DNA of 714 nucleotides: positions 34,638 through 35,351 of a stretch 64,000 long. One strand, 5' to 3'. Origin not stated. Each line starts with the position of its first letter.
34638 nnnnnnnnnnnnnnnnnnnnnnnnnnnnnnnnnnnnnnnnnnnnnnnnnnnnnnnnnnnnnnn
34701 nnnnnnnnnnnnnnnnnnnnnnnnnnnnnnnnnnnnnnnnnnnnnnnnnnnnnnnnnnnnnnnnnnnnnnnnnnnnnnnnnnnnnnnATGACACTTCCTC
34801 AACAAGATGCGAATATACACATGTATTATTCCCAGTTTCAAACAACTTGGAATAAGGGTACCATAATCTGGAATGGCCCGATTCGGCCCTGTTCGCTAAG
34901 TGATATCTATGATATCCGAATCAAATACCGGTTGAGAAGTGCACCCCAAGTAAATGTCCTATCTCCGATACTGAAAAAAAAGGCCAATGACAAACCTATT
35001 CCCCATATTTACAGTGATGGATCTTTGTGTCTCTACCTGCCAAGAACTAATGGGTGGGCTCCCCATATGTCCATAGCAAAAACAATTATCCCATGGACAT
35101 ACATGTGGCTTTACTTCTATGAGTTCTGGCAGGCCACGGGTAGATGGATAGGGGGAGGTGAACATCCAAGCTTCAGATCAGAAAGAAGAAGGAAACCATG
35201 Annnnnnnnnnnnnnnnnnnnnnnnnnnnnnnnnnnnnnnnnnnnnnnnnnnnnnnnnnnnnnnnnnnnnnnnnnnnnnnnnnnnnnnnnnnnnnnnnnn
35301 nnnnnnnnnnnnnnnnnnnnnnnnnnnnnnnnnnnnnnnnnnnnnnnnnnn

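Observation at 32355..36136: CBASS-like anti-phage operon: CD-NTase + minimal E2 + patatin effector, under a divergent fused HTH-metallopeptidase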

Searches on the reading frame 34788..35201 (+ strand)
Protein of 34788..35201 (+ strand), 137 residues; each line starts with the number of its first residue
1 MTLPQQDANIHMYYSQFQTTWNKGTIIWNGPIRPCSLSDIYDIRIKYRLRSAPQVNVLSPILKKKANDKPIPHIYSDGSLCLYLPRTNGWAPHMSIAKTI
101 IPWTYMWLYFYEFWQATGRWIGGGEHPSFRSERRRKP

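Call 3: search_protein_families(library=pfam, proteins=[window:34788-35201:+], max_evalue=0.1)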
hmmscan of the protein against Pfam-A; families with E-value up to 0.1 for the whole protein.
window:34788-35201:+ (137 aa): 0 families

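Call 4: search_protein_families(library=padloc, proteins=[window:34788-35201:+], max_evalue=0.1)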
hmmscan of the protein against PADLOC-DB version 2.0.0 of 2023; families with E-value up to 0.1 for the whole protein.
window:34788-35201:+ (137 aa): 18 families
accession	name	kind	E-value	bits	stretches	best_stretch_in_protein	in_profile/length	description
PDLC00876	E2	-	1.5e-46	156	1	2-131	11-140/158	E2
PDLC00864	E2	-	5.9e-44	147.8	1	2-134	11-148/153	E2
PDLC00863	E2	-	2.2e-43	145.9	1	2-134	10-146/149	E2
PDLC00877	E2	-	9.5e-39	130.8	1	2-134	7-147/150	E2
PDLC00873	E2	-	5.3e-38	127.4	1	27-130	2-107/110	E2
PDLC00858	E2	-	1.5e-29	101.1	1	5-127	17-133/148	E2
PDLC00866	E2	-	3.9e-28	95.3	1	57-128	1-78/82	E2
PDLC00862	E2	-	2.4e-26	90.6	1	3-122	26-142/150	E2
PDLC00816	Cyclase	-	2.9e-24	83.8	1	6-122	424-537/542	oligonucleotide-cyclase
PDLC00869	E2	-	3.3e-05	21.8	1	68-122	85-146/158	E2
PDLC00867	E2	-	0.00069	17.5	1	71-122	84-137/145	E2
PDLC00865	E2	-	0.0013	16.2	1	5-123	10-133/219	E2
PDLC00872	E2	-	0.003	15.1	1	36-88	41-92/216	E2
PDLC00857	E1-E2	-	0.013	12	1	71-108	95-131/589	E1-E2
PDLC00853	E1-E2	-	0.015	12.3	1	12-84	14-85/546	E1-E2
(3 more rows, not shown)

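Call 5: search_protein_families(library=ncbifam, proteins=[window:34788-35201:+], max_evalue=0.01)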
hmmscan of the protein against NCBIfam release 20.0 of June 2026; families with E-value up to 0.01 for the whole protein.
window:34788-35201:+ (137 aa): 0 families

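Call 7: find_homologous_proteins(query=window:34788-35198:+)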
Query window:34788-35198:+ (137 aa): 10 proteins with E <= 0.001 among 18 candidates.
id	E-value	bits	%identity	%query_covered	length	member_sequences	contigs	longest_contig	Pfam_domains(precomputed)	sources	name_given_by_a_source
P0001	2.0e-64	234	72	100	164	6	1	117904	PF26395.1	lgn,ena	-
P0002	5.7e-55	203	65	99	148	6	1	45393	PF26395.1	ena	-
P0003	1.7e-54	202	64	99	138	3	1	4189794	PF26395.1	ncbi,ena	-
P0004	1.9e-50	188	62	91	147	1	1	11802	PF26395.1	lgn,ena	-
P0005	2.7e-34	136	47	97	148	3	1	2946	PF26395.1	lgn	-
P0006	6.6e-33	132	50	77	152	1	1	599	PF26395.1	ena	-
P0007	1.0e-32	131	50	84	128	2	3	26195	PF26395.1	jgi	jgi:hypothetical protein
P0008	1.1e-31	128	67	57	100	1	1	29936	PF26395.1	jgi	-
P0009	1.6e-27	114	45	88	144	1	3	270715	PF26395.1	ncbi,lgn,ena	-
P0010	3.0e-22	97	44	80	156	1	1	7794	PF26395.1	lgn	-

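Call 16: search_solved_structures(query=window:34788-35198:+, max_evalue=1, show_alignments=2)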
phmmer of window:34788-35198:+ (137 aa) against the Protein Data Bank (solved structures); distinct sequences matched with E-value up to 1: 11.
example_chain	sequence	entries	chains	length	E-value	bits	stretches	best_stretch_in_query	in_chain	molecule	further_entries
8hsb_B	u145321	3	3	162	9.8e-21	77.3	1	14-128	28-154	Type VI secretion protein | E2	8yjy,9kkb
2a7l_A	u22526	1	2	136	0.053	16.5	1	68-99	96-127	Hypothetical ubiquitin-conjugating enzyme LOC55284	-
2mt6_A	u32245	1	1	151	0.058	16.4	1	69-99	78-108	Ubiquitin-conjugating enzyme E2 W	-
1z3d_A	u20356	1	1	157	0.48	13.4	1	71-99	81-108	Ubiquitin-conjugating enzyme E2 1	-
1q34_A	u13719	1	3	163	0.5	13.3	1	71-99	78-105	Ubiquitin-conjugating enzyme E2-21.5 kDa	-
2aak_A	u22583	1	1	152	0.56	13.2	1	72-99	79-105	UBIQUITIN CONJUGATING ENZYME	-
8iej_R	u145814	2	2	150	0.63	13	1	70-98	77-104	Ubiquitin-conjugating enzyme E2 A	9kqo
6cyo_A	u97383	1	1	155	0.66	12.9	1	70-98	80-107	Ubiquitin-conjugating enzyme E2 A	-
6cyr_A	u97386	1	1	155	0.76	12.7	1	70-98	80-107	Ubiquitin-conjugating enzyme E2 A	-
8grm_P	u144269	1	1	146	0.84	12.6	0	72-102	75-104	UbcH5b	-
1jas_A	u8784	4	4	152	0.96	12.4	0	71-98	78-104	UBIQUITIN-CONJUGATING ENZYME E2-17 KDA | UBIQUITIN-CONJUGATING ENZYME E2 B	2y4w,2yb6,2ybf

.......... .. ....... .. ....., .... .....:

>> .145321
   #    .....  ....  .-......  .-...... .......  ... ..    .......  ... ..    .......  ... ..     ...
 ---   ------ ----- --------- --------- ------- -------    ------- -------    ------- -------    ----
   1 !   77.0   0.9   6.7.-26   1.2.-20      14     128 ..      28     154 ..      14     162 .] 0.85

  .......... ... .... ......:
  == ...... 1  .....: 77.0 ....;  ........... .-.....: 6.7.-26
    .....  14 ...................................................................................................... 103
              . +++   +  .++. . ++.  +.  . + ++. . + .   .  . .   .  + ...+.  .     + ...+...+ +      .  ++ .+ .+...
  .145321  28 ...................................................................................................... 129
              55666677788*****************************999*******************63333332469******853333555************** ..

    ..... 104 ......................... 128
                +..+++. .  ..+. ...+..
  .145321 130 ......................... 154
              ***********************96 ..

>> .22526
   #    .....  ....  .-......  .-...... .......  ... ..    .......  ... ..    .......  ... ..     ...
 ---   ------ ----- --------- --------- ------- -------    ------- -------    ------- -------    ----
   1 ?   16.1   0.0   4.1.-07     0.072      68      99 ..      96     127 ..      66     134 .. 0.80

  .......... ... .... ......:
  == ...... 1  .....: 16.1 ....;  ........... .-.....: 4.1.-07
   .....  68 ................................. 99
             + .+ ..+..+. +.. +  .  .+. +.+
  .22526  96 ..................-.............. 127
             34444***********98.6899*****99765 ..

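Call 29: find_encoding_contigs(protein=window:34788-35201:+, flank=6000, max_places=4)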
Protein window:34788-35201:+ (137 aa): no gene with exactly this product is on record in the collection.

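Call 30: find_encoding_contigs(protein=P0003, flank=6000, max_places=3)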
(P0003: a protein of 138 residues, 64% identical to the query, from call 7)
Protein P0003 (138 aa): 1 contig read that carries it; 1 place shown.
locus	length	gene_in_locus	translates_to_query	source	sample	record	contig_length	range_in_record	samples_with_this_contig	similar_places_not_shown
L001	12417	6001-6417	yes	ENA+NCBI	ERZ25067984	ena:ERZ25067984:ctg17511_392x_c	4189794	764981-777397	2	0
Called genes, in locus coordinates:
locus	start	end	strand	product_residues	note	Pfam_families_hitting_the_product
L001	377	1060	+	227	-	PF01610:DDE_Tnp_ISL3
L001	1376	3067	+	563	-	PF01498:HTH_Tnp_Tc3_2 (faint), PF13565:HTH_32 (faint), PF07592:DDE_Tnp_ISAZ013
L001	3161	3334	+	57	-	PF01610:DDE_Tnp_ISL3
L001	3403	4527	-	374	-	PF01381:HTH_3, PF12844:HTH_19 (weak), PF13560:HTH_31, PF06114:Peptidase_M78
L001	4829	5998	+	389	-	PF18144:SMODS, PF21654:DncV-like_NTFase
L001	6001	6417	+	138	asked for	PF26395:E2-CBASS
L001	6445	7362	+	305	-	PF01734:Patatin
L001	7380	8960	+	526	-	PF18144:SMODS, PF21654:DncV-like_NTFase, PF02810:SEC-C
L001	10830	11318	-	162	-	PF08238:Sel1 (weak)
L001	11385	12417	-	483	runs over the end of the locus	PF00309:Sigma54_AID, PF04963:Sigma54_CBD, PF04552:Sigma54_DBD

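Call 31: find_encoding_contigs(protein=P0001, flank=6000, max_places=3)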
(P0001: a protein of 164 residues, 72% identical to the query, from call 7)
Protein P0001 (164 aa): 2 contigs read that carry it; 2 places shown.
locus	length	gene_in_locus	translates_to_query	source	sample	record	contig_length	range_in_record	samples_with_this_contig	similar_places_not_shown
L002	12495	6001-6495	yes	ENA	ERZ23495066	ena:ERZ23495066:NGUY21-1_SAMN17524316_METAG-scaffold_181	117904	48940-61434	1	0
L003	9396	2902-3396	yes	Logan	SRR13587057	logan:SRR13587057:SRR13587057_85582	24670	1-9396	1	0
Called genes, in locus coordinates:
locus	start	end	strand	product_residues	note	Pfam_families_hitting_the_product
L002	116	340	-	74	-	-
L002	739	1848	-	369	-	PF17170:DUF5128 (weak)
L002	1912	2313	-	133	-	-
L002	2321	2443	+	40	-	-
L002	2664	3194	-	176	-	-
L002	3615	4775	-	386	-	PF01381:HTH_3, PF12844:HTH_19 (faint), PF13560:HTH_31, PF06114:Peptidase_M78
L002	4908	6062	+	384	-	PF18144:SMODS, PF21654:DncV-like_NTFase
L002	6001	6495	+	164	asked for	PF26395:E2-CBASS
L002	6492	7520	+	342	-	PF01734:Patatin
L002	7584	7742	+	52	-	-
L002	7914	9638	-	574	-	PF03235:GmrSD_N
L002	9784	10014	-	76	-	-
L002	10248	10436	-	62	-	PF00204:DNA_gyraseB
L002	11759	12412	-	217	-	-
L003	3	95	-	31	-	?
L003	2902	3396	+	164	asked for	PF26395:E2-CBASS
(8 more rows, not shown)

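Call 32: find_related_loci(query=A1, collection=genome_contigs, flank=7000)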
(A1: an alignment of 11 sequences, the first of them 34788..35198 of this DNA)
Query A1 (137 aa) in genome_contigs; peptide patterns used: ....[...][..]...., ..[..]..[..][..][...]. (x = any residue, [..] = any of these).
545 stretches matched a pattern; 526 encode a relative of the query (tblastn E <= 1e-3); the best 80 are kept; 80 distinct loci.
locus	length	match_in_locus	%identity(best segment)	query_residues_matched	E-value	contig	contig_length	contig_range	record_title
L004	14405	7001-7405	64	1-135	1e-56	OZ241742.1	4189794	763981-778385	MAG: Rhodothermales bacterium isolate 6e813d85-8f61-4035-a4a2-b9e8d494f84d genome assembly, chromosome: 1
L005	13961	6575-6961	47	1-128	6e-41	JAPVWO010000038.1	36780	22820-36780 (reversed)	MAG: Candidatus Multivorans thiocomprendens isolate r_rhhh15 Seq38, whole genome shotgun sequence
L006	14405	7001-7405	46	1-135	2e-39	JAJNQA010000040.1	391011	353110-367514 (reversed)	MAG: Heliomicrobium sp. isolate MAG_31 k141_191373, whole genome shotgun sequence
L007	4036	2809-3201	46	1-136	6e-39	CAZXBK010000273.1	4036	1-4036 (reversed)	MAG TPA_asm: uncultured Synechococcus sp. isolate SRP135972_co2_148 genome assembly, contig: NODE_42627_length_4036_cov_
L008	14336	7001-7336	54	16-127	1e-38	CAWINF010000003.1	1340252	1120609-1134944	MAG: uncultured Acidobacteriota bacterium isolate MFD04944.bin.1.105 genome assembly, contig: contig_51356, whole genome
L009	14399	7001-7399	46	3-135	4e-38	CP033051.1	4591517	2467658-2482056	Rossellomorea marisflavi strain Bac144 chromosome, complete genome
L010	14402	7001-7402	44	1-136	2e-37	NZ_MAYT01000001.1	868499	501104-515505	Pseudobacillus wudalianchiensis strain FJAT-27215 scaffold1, whole genome shotgun sequence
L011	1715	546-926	44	1-127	8e-38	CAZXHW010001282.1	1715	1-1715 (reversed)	MAG TPA_asm: uncultured Heliomicrobium sp. isolate binchicken_co199_63 genome assembly, contig: NODE_63510_length_1715_c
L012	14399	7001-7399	43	3-135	6e-37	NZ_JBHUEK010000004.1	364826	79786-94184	Fredinandcohnia salidurans strain CGMCC 1.13629 platanus_K_default_4, whole genome shotgun sequence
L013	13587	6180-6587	42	1-136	9e-37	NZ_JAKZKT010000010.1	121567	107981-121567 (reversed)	Bacillus litorisediminis strain FJAT-47801 Scaffold10, whole genome shotgun sequence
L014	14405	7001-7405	44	1-137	1e-36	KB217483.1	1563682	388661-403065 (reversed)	Calothrix sp. PCC 7103 genomic scaffold Cal7103DRAFT_CPM.1, whole genome shotgun sequence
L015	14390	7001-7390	46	1-130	2e-36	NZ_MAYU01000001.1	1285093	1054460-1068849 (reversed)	Bacillus sp. FJAT-27225 scaffold1, whole genome shotgun sequence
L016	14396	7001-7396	44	3-134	2e-36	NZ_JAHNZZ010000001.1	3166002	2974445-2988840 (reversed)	Bacillus sp. FJAT-29790 scaffold1, whole genome shotgun sequence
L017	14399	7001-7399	43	3-135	3e-36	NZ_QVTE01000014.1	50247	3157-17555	Peribacillus saganii strain V47-23a DSM-105190_1__paired__trimmed__paired__contig_14, whole genome shotgun sequence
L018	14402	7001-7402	42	1-134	1e-35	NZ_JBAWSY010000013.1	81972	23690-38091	Psychrobacillus mangrovi strain FJAT-51614 Scaffold13, whole genome shotgun sequence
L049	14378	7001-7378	42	1-127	4e-32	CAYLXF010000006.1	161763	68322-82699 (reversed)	MAG TPA_asm: uncultured Phycisphaeraceae bacterium isolate SRP263527_co1_96 genome assembly, contig: NODE_33_length_1617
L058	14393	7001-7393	42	1-127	3e-31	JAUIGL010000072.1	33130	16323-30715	MAG: bacterium isolate Co_bin.149 NODE_8142_length_33130_cov_2.105112, whole genome shotgun sequence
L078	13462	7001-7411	40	2-135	4e-30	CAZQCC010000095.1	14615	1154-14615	MAG TPA_asm: uncultured Ignavibacterium sp. isolate binchicken_co269_87 genome assembly, contig: NODE_3932_length_14615_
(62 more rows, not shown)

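Call 43: predict_structure(alignment_id=A1)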
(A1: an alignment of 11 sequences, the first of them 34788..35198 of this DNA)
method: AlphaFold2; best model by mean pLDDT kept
length: 137 residues; sequences in the alignment: 11
mean_pLDDT: 84.9   pTM: 0.79
mean pLDDT of the five models: 84.9, 84.6, 84.1, 83.6, 83.0
residues with pLDDT >= 90: 80; 70-90: 37; 50-70: 10; < 50: 10
segments of 3 or more residues with pLDDT < 50: 128-137
pLDDT, mean of each block of 10 residues (from residue 1): 95 97 96 95 95 93 82 80 69 91 92 89 59 42
secondary structure, 60 per line:
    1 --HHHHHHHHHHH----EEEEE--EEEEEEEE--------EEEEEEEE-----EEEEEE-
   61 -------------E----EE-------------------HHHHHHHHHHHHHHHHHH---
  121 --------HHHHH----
elements in order: H3-13 E18-22 E25-32 E41-48 E54-59 H100-117 H129-133

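Call 51: fold_search(model_id=the predicted structure, library=pdb)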
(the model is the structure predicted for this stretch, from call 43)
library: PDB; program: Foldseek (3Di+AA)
matches with E <= 10: 496; with E <= 0.001: 2
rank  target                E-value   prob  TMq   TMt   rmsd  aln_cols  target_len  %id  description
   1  8yjy_B                5.0e-08  1.00  0.76  0.68   3.5       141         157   32  Cryo-EM Structure of CdnG-E2 complex from Serratia marcescens (released 2024-05-01)
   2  8hsb_B                8.1e-08  1.00  0.76  0.66   3.5       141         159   33  Cryo-EM Structure of CdnG-E2 complex from Serratia marcescens (UltrAuFoil) (released 2024-05-01)
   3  8x7k_K                1.3e-02  0.99  0.50  0.48   4.8       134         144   13  Cryo-EM structures of RNF168/UbcH5c-Ub in complex with H2AK13Ub nucleosomes determined by activity-based chemical trap (released 2024-08-07)
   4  9glm                  1.7e-02  0.94  0.42  0.37   6.0       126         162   15  Crystal Structure of UFC1 W145F (released 2025-05-07)
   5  2z5d_B                1.9e-02  0.91  0.38  0.35   5.7       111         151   14  Human ubiquitin-conjugating enzyme E2 H (released 2007-10-09)
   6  3obx_A                2.9e-02  0.99  0.51  0.50   4.6       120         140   16  Crystal structure of the Tsg101 UEV domain in complex with a HIV-1 Gag P7A mutant peptide (released 2010-12-01)
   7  9gmn                  3.3e-02  0.84  0.38  0.34   5.9       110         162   19  Crystal Structure of UFC1 T106V (released 2025-05-07)
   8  4eje_B                3.7e-02  0.99  0.52  0.51   4.2       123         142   15  Structure Of The Tsg101 UEV Domain In Complex With an Ebola PTAP late Domain Peptide (released 2013-04-10)
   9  9i9m                  3.9e-02  0.89  0.44  0.38   5.8       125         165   18  Crystal structure of chimeric UFC1, TAK MotiF replaced with HPN motif of other E2 proteins (released 2025-05-07)
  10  7zlx_B                5.3e-02  0.97  0.50  0.48   5.5       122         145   16  Crystal Structure of the TSG101-UEV domain:space group P21 (released 2022-06-22)
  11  9gmm                  5.3e-02  0.75  0.38  0.33   5.6       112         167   19  Crystal Structure of UFC1 T106I (released 2025-05-07)
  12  3obu_A                5.6e-02  0.96  0.50  0.48   4.8       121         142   16  Crystal structure of the Tsg101 UEV domain in complex with a HIV-1 PTAP peptide (released 2010-12-01)
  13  4yc1_A                6.0e-02  0.96  0.50  0.47   5.4       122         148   16  Structure of the human TSG101-UEV domain in the P321 space group (released 2016-03-09)
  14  3kpa_A                6.3e-02  0.84  0.44  0.40   5.4       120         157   15  Ubiquitin fold modifier conjugating enzyme from Leishmania major (probable) (released 2009-12-01)
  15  3obq_A                7.2e-02  0.96  0.51  0.50   4.4       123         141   15  Crystal Structure of the Tsg101 UEV domain in complex with a human HRS PSAP peptide (released 2010-12-01)
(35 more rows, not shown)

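Call 59: search_protein_families(library=pfam, proteins=[L049:1277-3130:+, L049:3421-4674:+, L049:4664-5818:+, L078:7368-7823:+, L078:8211-8501:+, L078:8585-9496:+, L078:3799-4794:+, L078:9506-9991:+, L058:4346-5440:-], max_evalue=0.01)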
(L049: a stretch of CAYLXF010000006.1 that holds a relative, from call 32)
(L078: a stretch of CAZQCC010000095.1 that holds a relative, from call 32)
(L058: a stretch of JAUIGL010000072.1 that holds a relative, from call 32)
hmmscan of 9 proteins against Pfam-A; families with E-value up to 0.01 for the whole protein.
L049:1277-3130:+ (617 aa): 4 families
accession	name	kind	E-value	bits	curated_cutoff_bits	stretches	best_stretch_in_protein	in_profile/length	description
PF02384.22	N6_Mtase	-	2.4e-92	310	20.4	2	169-458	3-271/311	N-6 DNA Methylase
PF12161.14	HsdM_N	-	6.3e-26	92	24.5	1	14-156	1-135/135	HsdM N-terminal domain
PF01170.24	UPF0020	-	0.00078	19.6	22.3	1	210-245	26-62/197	RMKL-like, methyltransferase domain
PF07669.17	Eco57I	-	0.0036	17.9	25.3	0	292-398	74-165/171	Eco57I restriction-modification methylase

L049:3421-4674:+ (417 aa): 1 family
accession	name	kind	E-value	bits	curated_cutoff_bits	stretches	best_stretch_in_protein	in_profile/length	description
PF01420.25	Methylase_S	-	1.7e-21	77.6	22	2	8-172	1-164/168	Type I restriction modification DNA specificity domain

L049:4664-5818:+ (384 aa): 2 families
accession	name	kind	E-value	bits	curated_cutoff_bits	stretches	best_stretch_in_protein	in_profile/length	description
PF18145.6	SAVED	-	1.6e-42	145.8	26.2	1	195-377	10-190/190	SMODS-associated and fused to various effectors sensor domain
PF13391.12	HNH_2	-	4.1e-05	23.8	21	1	26-91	1-60/66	HNH endonuclease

L078:7368-7823:+ (151 aa): 1 family
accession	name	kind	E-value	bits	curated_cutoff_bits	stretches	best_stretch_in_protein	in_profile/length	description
PF04307.19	YdjM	-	4.2e-07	30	29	1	69-149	59-114/176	YdjM inner membrane protein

L078:8211-8501:+ (96 aa): 0 families

L078:8585-9496:+ (303 aa): 2 families
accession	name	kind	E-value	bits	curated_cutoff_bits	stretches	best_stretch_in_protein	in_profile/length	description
PF04343.18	DUF488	-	2.7e-23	83.3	22.2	1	170-288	2-119/121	Domain of unknown function DUF488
PF22751.1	DUF488-N3a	-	2.5e-06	28.2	27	1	233-291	59-115/118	Active DUF488-N3 subclade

L078:3799-4794:+ (331 aa): 3 families
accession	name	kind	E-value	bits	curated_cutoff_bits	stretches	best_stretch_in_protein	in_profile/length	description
PF13280.12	WYL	-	4.2e-12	46.3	21.8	1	153-219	2-68/70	WYL domain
PF25583.1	WCX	-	2.8e-09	37.6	23.9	1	250-326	2-75/76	WCX domain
PF08279.18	HTH_11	-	0.005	17.1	25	0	35-54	23-42/55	HTH domain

L078:9506-9991:+ (161 aa): 0 families

L058:4346-5440:- (364 aa): 4 families
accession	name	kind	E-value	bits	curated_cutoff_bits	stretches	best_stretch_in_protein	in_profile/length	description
PF06114.19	Peptidase_M78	-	2.4e-12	47.2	22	1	156-274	2-122/123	IrrE N-terminal-like domain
PF01381.28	HTH_3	-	2.7e-11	43.8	23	1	6-62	1-55/55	Helix-turn-helix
PF13560.12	HTH_31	-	4e-08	33.9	27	1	2-60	2-59/64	Helix-turn-helix domain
PF12844.13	HTH_19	-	8.1e-05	22.9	30.2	1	3-64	1-60/64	Helix-turn-helix domain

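Call 67: find_encoding_contigs(protein=P0002, flank=5000, max_places=1)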
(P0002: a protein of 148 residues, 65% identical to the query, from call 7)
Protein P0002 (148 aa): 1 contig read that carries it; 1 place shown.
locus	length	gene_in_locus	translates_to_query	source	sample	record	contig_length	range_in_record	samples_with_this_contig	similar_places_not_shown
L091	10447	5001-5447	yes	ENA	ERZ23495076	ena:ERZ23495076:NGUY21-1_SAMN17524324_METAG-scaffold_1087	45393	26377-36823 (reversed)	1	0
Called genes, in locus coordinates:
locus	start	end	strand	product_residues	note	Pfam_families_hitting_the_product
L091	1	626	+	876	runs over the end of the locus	PF00034:Cytochrom_C (faint)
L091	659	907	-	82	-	-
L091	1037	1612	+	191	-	PF12762:DDE_Tnp_IS1595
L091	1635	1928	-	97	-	-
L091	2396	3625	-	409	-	PF01381:HTH_3, PF13560:HTH_31, PF06114:Peptidase_M78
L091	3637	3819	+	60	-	-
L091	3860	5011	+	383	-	PF18144:SMODS, PF21654:DncV-like_NTFase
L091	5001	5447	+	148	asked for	PF26395:E2-CBASS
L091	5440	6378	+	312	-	PF01734:Patatin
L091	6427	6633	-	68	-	-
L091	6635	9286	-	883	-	PF13442:Cytochrome_CBB3, PF20601:DUF6797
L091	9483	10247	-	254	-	PF00977:His_biosynth, PF02581:TMP-TENI (faint), PF03060:NMO (faint), PF01207:Dus (faint)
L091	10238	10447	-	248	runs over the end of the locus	PF00977:His_biosynth, PF01207:Dus, PF01884:PcrB (faint)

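Call 68: find_encoding_contigs(protein=P0004, flank=5000, max_places=1)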
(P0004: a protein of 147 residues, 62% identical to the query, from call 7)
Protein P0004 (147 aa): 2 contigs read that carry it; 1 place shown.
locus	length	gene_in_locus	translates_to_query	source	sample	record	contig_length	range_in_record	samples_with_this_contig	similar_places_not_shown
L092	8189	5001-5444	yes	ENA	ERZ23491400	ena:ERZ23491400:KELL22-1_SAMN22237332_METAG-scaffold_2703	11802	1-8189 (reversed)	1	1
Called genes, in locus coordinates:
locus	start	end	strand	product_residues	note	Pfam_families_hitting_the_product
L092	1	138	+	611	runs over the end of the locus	PF18145:SAVED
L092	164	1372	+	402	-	PF21654:DncV-like_NTFase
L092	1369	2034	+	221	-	-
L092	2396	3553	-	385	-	PF01381:HTH_3, PF12844:HTH_19 (weak), PF13560:HTH_31, PF06114:Peptidase_M78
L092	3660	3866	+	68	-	-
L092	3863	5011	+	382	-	PF18144:SMODS, PF21654:DncV-like_NTFase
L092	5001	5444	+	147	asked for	PF26395:E2-CBASS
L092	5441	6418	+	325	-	PF01734:Patatin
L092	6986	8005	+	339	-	PF08281:Sigma70_r4_2 (faint), PF00078:RVT_1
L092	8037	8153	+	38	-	-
